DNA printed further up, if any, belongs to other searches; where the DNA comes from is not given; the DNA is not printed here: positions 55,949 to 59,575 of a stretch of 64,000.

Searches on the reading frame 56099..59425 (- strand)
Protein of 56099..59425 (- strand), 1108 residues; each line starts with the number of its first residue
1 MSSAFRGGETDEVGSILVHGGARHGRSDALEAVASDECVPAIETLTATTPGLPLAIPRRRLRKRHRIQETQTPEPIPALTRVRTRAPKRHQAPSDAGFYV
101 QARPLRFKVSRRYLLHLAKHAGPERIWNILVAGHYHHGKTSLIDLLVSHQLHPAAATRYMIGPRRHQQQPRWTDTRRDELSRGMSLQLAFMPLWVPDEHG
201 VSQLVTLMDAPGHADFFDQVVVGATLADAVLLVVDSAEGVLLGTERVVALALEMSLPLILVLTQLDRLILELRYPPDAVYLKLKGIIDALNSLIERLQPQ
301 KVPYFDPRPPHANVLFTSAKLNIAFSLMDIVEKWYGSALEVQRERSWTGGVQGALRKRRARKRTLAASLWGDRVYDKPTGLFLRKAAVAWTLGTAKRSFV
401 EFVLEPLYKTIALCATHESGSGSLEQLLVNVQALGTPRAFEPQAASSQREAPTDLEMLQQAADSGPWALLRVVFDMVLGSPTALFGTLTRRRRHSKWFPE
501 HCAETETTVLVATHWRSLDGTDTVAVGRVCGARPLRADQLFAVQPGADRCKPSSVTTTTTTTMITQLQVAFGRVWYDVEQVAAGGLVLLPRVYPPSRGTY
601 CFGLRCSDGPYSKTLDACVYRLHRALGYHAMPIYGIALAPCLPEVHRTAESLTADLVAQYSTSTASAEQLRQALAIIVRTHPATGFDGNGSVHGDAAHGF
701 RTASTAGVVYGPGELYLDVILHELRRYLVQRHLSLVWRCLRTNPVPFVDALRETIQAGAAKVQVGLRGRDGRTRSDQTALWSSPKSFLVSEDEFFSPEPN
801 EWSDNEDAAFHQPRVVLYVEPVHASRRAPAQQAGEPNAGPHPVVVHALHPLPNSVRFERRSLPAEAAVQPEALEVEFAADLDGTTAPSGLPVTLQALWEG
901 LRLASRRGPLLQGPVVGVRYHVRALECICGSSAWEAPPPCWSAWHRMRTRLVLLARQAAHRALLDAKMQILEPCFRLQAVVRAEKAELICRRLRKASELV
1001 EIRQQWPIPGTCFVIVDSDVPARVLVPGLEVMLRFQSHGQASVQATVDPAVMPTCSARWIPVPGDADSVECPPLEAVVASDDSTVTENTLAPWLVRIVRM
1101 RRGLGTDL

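Call 11: search_protein_families(library=pfam, proteins=[window:56099-59425:-])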
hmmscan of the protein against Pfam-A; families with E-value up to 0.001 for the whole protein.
window:56099-59425:- (1108 aa): 1 family
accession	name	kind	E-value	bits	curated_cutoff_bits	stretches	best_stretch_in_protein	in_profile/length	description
PF00009.33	GTP_EFTU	-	1.8e-27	96.6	26.5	1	125-333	2-184/188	Elongation factor Tu GTP binding domain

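Call 16: find_encoding_contigs(protein=window:56099-59425:-, flank=2000, max_places=3)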
Protein window:56099-59425:- (1108 aa): no gene with exactly this product is on record in the collection.
